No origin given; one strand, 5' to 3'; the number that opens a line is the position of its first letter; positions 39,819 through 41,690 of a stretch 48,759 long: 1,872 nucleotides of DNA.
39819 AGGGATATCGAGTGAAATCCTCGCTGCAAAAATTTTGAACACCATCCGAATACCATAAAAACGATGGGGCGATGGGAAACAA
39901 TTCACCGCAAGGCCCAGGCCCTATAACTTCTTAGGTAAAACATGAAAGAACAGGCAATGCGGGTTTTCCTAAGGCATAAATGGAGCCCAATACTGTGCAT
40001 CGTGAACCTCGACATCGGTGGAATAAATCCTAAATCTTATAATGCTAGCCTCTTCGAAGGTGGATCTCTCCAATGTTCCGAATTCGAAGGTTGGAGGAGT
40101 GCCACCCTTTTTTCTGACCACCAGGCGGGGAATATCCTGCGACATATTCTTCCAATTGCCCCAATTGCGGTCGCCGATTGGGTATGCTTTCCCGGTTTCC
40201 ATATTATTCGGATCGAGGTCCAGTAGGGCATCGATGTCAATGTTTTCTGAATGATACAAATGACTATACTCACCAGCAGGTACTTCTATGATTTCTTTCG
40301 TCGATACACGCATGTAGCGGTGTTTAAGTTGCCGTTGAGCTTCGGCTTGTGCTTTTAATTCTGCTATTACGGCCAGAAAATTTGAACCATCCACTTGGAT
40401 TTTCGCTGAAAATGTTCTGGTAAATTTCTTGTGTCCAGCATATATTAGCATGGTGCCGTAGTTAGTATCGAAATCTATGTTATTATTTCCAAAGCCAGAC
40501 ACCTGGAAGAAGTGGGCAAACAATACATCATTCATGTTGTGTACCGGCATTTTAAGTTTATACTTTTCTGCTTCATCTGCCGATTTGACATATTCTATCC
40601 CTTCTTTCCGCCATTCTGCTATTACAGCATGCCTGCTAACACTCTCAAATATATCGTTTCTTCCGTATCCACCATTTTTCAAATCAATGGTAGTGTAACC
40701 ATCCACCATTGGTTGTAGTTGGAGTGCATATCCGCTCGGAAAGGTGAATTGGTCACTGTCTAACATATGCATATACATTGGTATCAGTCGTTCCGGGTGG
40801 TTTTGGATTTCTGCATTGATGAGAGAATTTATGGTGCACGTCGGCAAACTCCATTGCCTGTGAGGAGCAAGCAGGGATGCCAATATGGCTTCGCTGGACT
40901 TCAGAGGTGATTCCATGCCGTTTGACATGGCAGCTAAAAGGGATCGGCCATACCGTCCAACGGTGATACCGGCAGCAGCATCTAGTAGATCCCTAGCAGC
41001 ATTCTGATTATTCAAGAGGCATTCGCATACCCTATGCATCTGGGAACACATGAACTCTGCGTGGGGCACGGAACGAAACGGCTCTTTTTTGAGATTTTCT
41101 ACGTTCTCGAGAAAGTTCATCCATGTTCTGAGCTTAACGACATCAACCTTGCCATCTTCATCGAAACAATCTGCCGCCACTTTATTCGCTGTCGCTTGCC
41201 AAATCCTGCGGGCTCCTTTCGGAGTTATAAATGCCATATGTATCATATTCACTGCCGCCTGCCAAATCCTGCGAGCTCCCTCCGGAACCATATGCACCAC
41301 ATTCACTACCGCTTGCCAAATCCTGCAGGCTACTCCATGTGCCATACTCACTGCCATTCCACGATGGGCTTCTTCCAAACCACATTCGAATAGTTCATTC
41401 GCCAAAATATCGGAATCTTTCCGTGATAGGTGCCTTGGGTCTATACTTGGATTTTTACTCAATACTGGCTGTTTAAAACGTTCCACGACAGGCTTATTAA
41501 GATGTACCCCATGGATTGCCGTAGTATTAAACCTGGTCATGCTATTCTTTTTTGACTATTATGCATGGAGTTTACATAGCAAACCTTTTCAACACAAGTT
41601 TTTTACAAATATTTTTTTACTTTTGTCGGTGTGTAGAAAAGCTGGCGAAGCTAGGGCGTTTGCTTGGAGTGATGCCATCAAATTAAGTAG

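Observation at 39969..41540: Orphan 523-aa protein with a papain/calpain-like catalytic signature, diverging from gspF: candidate secreted effector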

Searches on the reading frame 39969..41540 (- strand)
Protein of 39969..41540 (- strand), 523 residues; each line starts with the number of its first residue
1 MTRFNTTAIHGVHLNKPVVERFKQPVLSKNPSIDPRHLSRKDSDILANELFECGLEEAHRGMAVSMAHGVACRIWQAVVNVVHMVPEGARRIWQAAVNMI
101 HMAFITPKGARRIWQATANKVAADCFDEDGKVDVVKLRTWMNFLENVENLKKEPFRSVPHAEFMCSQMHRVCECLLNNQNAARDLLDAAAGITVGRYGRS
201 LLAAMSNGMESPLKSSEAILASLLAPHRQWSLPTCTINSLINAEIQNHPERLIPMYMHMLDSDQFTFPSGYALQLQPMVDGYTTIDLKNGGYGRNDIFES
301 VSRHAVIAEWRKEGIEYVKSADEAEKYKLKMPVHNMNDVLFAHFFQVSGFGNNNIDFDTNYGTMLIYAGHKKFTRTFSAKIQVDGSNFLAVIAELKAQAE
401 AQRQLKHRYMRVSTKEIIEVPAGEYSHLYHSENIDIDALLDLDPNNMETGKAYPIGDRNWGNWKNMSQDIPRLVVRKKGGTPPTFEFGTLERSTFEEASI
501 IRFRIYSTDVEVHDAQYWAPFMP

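Call 3: search_protein_families(library=pfam, proteins=[window:39969-41540:-], max_evalue=1)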
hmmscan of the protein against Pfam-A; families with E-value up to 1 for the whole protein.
window:39969-41540:- (523 aa): 1 family
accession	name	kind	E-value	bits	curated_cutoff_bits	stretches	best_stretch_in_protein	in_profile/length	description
PF21012.3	DUF6850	-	0.11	12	27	1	326-426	163-250/464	Family of unknown function (DUF6850)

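Call 4: search_protein_families(library=ncbifam, proteins=[window:39969-41540:-], max_evalue=1)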
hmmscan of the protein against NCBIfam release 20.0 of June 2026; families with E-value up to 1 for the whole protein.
window:39969-41540:- (523 aa): 0 families

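Call 5: search_solved_structures(query=window:39969-41540:-, max_evalue=10, show_alignments=3)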
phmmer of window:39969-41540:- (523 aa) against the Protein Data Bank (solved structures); distinct sequences matched with E-value up to 10: 0.

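Call 6: find_homologous_proteins(query=window:39969-41540:-, max_evalue=0.001)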
Query window:39969-41540:- (523 aa): 53 proteins with E <= 0.001 among 8000 candidates.
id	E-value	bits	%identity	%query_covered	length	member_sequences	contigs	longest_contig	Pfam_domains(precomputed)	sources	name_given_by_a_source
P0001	0.0e+0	1219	100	100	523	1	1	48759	-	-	-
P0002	9.9e-234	795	56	82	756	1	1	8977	-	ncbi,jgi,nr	ncbi:MAG: hypothetical protein LBI47_01605 [Puniceicoccales bacterium]|jgi:hypothetical protein|nr:h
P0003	4.8e-160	552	61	79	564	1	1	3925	-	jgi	jgi:hypothetical protein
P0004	2.2e-152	527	56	86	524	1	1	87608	-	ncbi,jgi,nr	ncbi:MAG: hypothetical protein LBS22_03455 [Puniceicoccales bacterium]|jgi:hypothetical protein|nr:h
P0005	1.7e-150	520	59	79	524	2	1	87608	-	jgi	jgi:hypothetical protein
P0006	1.1e-148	515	59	79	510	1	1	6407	-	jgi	jgi:hypothetical protein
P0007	4.5e-148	513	53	85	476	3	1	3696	-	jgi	jgi:hypothetical protein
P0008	1.0e-146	508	59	79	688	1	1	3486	-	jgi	jgi:hypothetical protein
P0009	7.2e-146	505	52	94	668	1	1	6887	-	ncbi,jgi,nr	ncbi:MAG: hypothetical protein LBF49_02080 [Puniceicoccales bacterium]|jgi:hypothetical protein|nr:h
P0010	1.4e-144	501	47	88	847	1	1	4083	-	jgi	jgi:hypothetical protein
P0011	4.5e-144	499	51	86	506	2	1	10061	-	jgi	jgi:hypothetical protein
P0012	5.8e-143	496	55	84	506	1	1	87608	-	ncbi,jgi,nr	ncbi:MAG: hypothetical protein LBS22_03145 [Puniceicoccales bacterium]|jgi:hypothetical protein|nr:h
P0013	2.7e-141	490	53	85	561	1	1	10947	-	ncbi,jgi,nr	ncbi:MAG: hypothetical protein LBS22_04230 [Puniceicoccales bacterium]|jgi:hypothetical protein|nr:h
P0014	4.5e-141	489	56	79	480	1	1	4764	-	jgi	jgi:hypothetical protein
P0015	8.3e-141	489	54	82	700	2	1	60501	-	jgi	jgi:hypothetical protein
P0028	6.3e-130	453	47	92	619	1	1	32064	-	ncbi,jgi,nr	ncbi:MAG: hypothetical protein LBC11_01955 [Puniceicoccales bacterium]|jgi:hypothetical protein|nr:h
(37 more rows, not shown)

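Call 11: search_solved_structures(query=A1, max_evalue=10, show_alignments=3)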
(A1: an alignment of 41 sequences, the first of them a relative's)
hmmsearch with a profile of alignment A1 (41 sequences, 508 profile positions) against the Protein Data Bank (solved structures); distinct sequences matched with E-value up to 10: 1.
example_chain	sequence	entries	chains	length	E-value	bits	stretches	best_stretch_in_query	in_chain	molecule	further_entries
1qx7_D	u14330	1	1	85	0.37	12.8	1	342-401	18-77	Small conductance calcium-activated potassium channel protein 2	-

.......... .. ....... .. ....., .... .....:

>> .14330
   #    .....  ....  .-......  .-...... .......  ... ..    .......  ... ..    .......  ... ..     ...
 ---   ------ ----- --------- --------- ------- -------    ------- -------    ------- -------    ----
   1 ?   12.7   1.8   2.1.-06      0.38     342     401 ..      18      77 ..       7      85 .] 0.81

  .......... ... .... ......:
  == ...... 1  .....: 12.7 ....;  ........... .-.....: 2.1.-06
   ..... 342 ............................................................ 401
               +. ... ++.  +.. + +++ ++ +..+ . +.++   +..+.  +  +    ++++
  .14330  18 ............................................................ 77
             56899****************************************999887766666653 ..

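Call 14: find_encoding_contigs(protein=P0004, flank=10000, max_places=3)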
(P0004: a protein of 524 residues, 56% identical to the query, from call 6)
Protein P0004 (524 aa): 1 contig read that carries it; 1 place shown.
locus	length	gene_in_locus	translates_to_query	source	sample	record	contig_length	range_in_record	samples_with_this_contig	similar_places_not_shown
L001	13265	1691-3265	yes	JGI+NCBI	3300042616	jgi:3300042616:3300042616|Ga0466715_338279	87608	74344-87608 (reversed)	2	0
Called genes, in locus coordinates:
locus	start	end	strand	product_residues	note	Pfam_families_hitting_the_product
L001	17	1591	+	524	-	-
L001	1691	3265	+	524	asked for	-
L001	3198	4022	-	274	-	PF01479:S4, PF00849:PseudoU_synth_2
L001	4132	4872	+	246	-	-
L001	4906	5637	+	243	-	-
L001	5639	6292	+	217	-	PF00813:FliP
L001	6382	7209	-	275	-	PF01790:LGT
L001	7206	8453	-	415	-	PF07690:MFS_1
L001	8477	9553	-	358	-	PF02670:DXP_reductoisom, PF08436:DXP_redisom_C, PF13288:DXPR_C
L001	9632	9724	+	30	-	-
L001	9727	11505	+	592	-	PF00664:ABC_membrane, PF00005:ABC_tran, PF02463:SMC_N (weak)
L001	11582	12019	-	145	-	PF01592:NifU_N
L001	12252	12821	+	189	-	PF24390:PRTase-CE (weak), PF00156:Pribosyltran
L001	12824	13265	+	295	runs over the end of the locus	PF17848:Zn_ribbon_ACC (weak), PF01039:Carboxyl_trans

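Call 15: find_encoding_contigs(protein=P0028, flank=10000, max_places=3)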
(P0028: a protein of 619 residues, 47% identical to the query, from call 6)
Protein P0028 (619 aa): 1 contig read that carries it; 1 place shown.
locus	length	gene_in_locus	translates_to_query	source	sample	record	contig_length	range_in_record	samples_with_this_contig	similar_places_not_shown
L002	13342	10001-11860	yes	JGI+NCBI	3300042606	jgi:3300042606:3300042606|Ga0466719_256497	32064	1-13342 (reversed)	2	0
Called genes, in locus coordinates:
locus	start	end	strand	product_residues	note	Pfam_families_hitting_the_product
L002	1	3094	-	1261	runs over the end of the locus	PF04563:RNA_pol_Rpb2_1, PF04561:RNA_pol_Rpb2_2, PF04565:RNA_pol_Rpb2_3, PF10385:RNA_pol_Rpb2_45, PF00562:RNA_pol_Rpb2_6, PF04560:RNA_pol_Rpb2_7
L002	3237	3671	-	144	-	PF16320:Ribosomal_L12_N, PF00542:Ribosomal_L12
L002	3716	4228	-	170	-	PF00466:Ribosomal_L10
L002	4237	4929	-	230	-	PF00687:Ribosomal_L1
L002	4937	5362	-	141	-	PF03946:Ribosomal_L11_N, PF00298:Ribosomal_L11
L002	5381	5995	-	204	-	PF02357:NusG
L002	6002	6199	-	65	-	PF00584:SecE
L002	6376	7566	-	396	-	PF00009:GTP_EFTU, PF03144:GTP_EFTU_D2, PF03143:GTP_EFTU_D3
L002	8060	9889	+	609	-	-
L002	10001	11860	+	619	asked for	-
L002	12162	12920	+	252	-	-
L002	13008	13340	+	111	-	?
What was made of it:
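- Other paralogs lie beside tuf-secE-nusG, a pseudouridine synthase, or SctQ/SctR, and not beside T2SS genes (calls 14, 15).
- Tried and rejected: Rejected, because paralogs sit in unrelated contexts (calls 14, 15).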

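Call 21: search_protein_representatives(alignment_id=A1)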
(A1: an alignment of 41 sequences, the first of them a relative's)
Query: 41 sequences, 508 profile positions. Proteins with E-value up to 0.001 (for the whole library): 172; up to 1e-10: 151; up to 1e-30: 105. The best 150 are listed.
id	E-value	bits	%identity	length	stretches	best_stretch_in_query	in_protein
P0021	2.3e-224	762.3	-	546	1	5-503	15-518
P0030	7.2e-223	757.4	-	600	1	36-497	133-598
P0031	2.9e-222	755.4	-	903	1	25-493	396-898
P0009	1.9e-219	746.2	-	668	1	6-496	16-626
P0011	9.7e-217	737.2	-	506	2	59-502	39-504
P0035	3.8e-216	735.3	-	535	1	28-496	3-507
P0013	1.3e-210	717.0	-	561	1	43-503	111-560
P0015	2.7e-206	702.8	-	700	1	13-504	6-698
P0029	1.5e-203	693.7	-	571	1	39-473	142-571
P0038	3.7e-202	689.1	-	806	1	36-500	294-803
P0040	6.2e-201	685.1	-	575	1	14-498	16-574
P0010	9.5e-198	674.6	-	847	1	4-503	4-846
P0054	4.7e-194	662.4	-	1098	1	41-495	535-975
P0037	2.6e-192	656.6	-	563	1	4-504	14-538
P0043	9.8e-187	638.2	-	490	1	41-479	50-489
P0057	5.8e-175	599.4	-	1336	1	64-498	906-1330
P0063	4.4e-107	375.4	-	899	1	69-494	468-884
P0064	1.4e-105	370.4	-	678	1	47-499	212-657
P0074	2.2e-86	307.1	-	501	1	85-486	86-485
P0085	1.7e-76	274.5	-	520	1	70-462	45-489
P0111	5.9e-47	177.1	-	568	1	54-469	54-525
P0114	5.2e-45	170.7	-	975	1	94-463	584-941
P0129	4.2e-38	147.9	-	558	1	68-462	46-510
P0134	4.8e-34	134.5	-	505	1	82-469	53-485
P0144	3.4e-27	111.9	-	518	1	86-487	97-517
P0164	4.2e-20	88.5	-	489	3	162-255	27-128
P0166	6.1e-19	84.6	-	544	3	89-235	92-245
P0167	7.0e-19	84.5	-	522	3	51-240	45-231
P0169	1.4e-17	80.2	-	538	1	89-330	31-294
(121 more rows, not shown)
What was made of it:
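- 39969..41540 (-): Complete ORF, 523 aa: one member of an uncurated Puniceicoccales-restricted family (putative Cys-His hydrolase). 52 homologs (call 6) and 172 clusters at 50% identity (call 21).
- Checked: There are 52 homologs at E<=1e-12 (call 6) and 172 clusters at 50% identity (call 21).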

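Call 22: predict_structure(alignment_id=A1)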
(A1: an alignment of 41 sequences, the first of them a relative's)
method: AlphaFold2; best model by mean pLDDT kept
length: 523 residues; sequences in the alignment: 41
mean_pLDDT: 85.5   pTM: 0.86
mean pLDDT of the five models: 85.5, 84.7, 83.5, 83.0, 81.3
residues with pLDDT >= 90: 324; 70-90: 129; 50-70: 37; < 50: 33
segments of 3 or more residues with pLDDT < 50: 1-33
pLDDT, mean of each block of 10 residues (from residue 1): 30 28 32 58 80 77 62 62 73 72 81 92 96 96 88 80 92 97 98 97 93 97 92 92 96 98 97 96 96 87 80 92 94 97 96 85 95 94 91 98 96 91 80 97 96 91 67 93 93 89 97 96 84
secondary structure, 60 per line:
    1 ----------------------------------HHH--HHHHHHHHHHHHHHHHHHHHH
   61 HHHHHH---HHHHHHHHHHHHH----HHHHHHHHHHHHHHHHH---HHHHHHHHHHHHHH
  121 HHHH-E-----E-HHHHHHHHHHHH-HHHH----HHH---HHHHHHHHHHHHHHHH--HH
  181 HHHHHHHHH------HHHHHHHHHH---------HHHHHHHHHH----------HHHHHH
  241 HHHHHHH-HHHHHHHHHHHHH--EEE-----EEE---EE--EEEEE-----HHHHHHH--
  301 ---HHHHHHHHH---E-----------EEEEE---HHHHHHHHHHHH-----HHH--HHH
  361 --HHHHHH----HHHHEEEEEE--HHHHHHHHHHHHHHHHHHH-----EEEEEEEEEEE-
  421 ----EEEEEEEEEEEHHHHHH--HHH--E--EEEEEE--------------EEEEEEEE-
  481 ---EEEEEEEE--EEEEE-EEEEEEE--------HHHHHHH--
elements in order: H40-66 H70-82 H87-103 H107-124 H134-145 H147-150 H161-176 H179-189 H196-205 H215-224 H235-247 H249-261 E264-266 E272-274 E282-286 H292-298 H304-312 E328-332 H336-347 H363-368 H373-376 E377-382 H385-403 E409-419 E425-435 H436-441 E452-457 E472-479 E484-491 E494-498 E500-506 H515-521
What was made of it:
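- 39969..41540 (-): AF2 model pLDDT 85.5, pTM 0.86 (call 22).
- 41442..41540 (-): Residues 1-33: polar, predicted-disordered N-terminus with no signal peptide (candidate non-Sec export signal; inference). pLDDT <50 for residues 1-33 (call 22).
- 40161..40178 (-): Residues 455-460: I-G-D457-R-N459-W460 at the end of the next strand (452-457). Proposed third triad residue (D457 and/or N459) and a shielding aromatic. Strand 452-457 (call 22).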

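Call 23: search_protein_families(library=pfam, proteins=[P0057, P0054, P0114, P0129, P0134, P0144, P0164, P0166, P0167, P0169], max_evalue=0.1)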
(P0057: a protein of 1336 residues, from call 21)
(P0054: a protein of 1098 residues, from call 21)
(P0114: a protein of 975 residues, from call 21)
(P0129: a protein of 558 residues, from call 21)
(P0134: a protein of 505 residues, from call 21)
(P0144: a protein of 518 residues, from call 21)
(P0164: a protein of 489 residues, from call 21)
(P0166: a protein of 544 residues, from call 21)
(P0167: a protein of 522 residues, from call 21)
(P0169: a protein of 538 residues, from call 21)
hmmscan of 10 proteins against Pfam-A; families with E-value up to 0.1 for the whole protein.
P0057 (1336 aa): 0 families

P0054 (1098 aa): 2 families
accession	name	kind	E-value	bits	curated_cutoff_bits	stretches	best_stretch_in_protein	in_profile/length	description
PF02575.21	YbaB_DNA_bd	-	0.032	14.8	25.5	0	254-283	53-79/91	YbaB/EbfC DNA-binding family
PF23961.1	Phage_tail_terminator_9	-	0.05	13.8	27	0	571-614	55-98/153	Phage neck terminator protein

P0114 (975 aa): 0 families

P0129 (558 aa): 1 family
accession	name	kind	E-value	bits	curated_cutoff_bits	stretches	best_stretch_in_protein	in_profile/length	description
PF13174.12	TPR_6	-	0.077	14.1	26.3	0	34-54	12-32/33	Tetratricopeptide repeat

P0134 (505 aa): 0 families

P0144 (518 aa): 0 families

P0164 (489 aa): 0 families

P0166 (544 aa): 0 families

P0167 (522 aa): 1 family
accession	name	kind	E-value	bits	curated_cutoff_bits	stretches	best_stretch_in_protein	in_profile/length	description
PF21325.3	SHPRH_helical-1st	-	0.048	14.3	27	0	28-66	23-61/95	E3 ubiquitin-protein ligase SHPRH, first helical domain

P0169 (538 aa): 2 families
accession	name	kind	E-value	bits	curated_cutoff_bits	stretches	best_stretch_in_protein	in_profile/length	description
PF16313.11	DUF4953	-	0.012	15.3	24.2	1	54-152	152-242/316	Met-zincin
PF21232.3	Yme1-like_N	-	0.076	13.1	27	0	165-188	11-34/61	Yme1-like, N-terminal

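Call 25: fold_search(model_id=the predicted structure, library=pdb)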
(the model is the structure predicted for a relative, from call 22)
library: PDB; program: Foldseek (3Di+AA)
matches with E <= 10: 365; with E <= 0.001: 0
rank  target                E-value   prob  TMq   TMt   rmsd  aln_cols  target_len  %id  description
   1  8sod_B                3.7e-02  0.08  0.11  0.11  24.7       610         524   10  Phosphoinositide phosphate 3 kinase gamma bound with ADP and two Gbetagamma subunits in State 1 (released 2024-04-03)
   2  8soe_B                4.5e-02  0.07  0.10  0.10  23.7       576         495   10  Phosphoinositide phosphate 3 kinase gamma bound with ADP and two Gbetagamma subunits in State 2 (released 2024-04-03)
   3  2w7q_A                3.8e-01  0.11  0.08  0.17  14.1       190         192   12  Structure of Pseudomonas aeruginosa LolA (released 2009-12-29)
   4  9gb5_G                4.2e-01  0.08  0.07  0.20  13.6       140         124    8  Contracted phiCD508 neck (released 2025-03-26)
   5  6hrs_C                4.4e-01  0.12  0.09  0.20  15.6       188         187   10  Structure of the TRPML2 ELD at pH 4.5 (released 2019-06-19)
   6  6f3z_B                4.9e-01  0.07  0.08  0.17  15.6       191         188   12  Complex of E. coli LolA and periplasmic domain of LolC (released 2018-07-25)
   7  6hrs_F                5.1e-01  0.12  0.09  0.21  15.9       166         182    9  Structure of the TRPML2 ELD at pH 4.5 (released 2019-06-19)
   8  8aj8_B                7.6e-01  0.02  0.10  0.10  24.7       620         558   10  Structure of p110 gamma bound to the p84 regulatory subunit (released 2023-03-22)
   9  3lic                  8.4e-01  0.06  0.07  0.12  15.6       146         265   12  Crystal Structure of the extracellular domain of the putative histidine kinase soHK1S-Z6 (released 2010-05-05)
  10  5lq6                  9.2e-01  0.30  0.13  0.30   9.1       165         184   13  Salmonella effector SpvD - R161 variant (released 2016-11-02)
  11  6hrs_A                9.7e-01  0.08  0.10  0.21  18.9       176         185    8  Structure of the TRPML2 ELD at pH 4.5 (released 2019-06-19)
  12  3wxm_H                1.1e+00  0.11  0.09  0.13  13.7       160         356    8  Crystal structure of archaeal Pelota and GTP-bound EF1 alpha complex (released 2014-09-03)
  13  5lq7                  1.1e+00  0.28  0.13  0.27   7.9       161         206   10  Salmonella effector SpvD - G161 variant (released 2016-11-02)
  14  5gv3_B                1.2e+00  0.09  0.06  0.18  15.8       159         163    2  Crystal structure of the membrane-distal domain of mouse lysosome-associated membrane protein 2 (LAMP-2) (released 2017-09-06)
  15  1w3o                  1.2e+00  0.09  0.10  0.20  15.2       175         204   12  Crystal structure of NimA from D. radiodurans (released 2004-10-18)
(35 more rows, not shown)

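Call 32: list_cluster_members(proteins=[P0057, P0063, P0064, P0074, P0085, P0111, P0114, P0129, P0134, P0144])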
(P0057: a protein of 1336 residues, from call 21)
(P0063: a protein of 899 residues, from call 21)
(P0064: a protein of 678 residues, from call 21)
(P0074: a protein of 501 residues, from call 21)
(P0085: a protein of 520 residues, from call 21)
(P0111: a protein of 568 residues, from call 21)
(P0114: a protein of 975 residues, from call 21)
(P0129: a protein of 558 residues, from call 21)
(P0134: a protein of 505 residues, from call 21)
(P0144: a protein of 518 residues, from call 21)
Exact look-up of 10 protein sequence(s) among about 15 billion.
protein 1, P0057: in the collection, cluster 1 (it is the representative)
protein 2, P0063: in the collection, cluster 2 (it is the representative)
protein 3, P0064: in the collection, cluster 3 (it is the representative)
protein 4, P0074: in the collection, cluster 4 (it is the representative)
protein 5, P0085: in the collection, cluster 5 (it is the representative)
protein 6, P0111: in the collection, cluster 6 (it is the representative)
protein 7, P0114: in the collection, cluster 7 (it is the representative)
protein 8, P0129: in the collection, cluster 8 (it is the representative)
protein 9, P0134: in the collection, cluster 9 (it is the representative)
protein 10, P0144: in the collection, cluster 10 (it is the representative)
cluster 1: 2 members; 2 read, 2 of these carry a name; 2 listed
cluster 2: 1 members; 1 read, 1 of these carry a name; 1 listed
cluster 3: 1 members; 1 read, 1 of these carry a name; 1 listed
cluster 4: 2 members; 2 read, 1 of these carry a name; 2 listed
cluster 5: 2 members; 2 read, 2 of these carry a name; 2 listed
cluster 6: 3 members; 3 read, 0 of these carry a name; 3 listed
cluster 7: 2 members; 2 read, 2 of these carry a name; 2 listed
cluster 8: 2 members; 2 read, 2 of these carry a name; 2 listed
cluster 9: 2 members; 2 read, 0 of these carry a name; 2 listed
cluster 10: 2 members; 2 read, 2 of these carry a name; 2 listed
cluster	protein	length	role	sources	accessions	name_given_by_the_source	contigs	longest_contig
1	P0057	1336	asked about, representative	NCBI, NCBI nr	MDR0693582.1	MAG: hypothetical protein LBF49_03390 [Puniceicoccales bacterium] | hypothetical protein [Puniceicoccales bacterium]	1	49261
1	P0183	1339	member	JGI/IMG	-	hypothetical protein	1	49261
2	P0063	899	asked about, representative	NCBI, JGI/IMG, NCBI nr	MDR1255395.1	MAG: hypothetical protein LBJ94_00490 [Puniceicoccales bacterium] | hypothetical protein | hypothetical protein [Puniceicoccales bacterium]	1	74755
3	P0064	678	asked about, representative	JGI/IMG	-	hypothetical protein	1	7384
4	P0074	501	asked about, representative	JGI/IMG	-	hypothetical protein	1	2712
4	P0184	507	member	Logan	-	-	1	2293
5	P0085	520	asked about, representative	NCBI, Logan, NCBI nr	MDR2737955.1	MAG: hypothetical protein LBB18_03390 [Puniceicoccales bacterium] | hypothetical protein [Puniceicoccales bacterium]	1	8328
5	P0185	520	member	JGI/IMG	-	hypothetical protein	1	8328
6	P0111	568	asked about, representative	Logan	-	-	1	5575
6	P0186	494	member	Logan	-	-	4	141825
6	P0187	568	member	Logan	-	-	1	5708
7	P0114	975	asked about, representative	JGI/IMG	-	hypothetical protein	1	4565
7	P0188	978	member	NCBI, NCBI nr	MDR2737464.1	MAG: hypothetical protein LBB18_00790 [Puniceicoccales bacterium] | hypothetical protein [Puniceicoccales bacterium]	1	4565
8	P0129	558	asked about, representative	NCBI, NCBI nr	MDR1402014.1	MAG: hypothetical protein LBI81_03625 [Puniceicoccales bacterium] | hypothetical protein [Puniceicoccales bacterium]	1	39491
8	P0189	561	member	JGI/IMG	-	hypothetical protein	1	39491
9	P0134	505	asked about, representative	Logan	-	-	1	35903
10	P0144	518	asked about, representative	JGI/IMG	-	hypothetical protein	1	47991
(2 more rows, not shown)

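Call 53: search_protein_families(library=pfam, proteins=[L001:4132-4872:+, L001:4906-5637:+, L001:5639-6292:+], max_evalue=0.001)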
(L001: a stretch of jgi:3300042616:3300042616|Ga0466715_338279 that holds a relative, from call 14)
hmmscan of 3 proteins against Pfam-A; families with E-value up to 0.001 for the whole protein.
L001:4132-4872:+ (246 aa): 0 families

L001:4906-5637:+ (243 aa): 1 family
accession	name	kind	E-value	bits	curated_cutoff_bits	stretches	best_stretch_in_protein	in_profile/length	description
PF01052.25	FliMN_C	-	7.2e-15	55.1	23.8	1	173-243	2-72/73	Type III flagellar switch regulator (C-ring) FliN C-term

L001:5639-6292:+ (217 aa): 1 family
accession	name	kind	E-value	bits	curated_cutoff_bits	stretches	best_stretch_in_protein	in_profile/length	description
PF00813.25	FliP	-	2.3e-65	220.6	26.9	1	14-212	1-191/191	FliP family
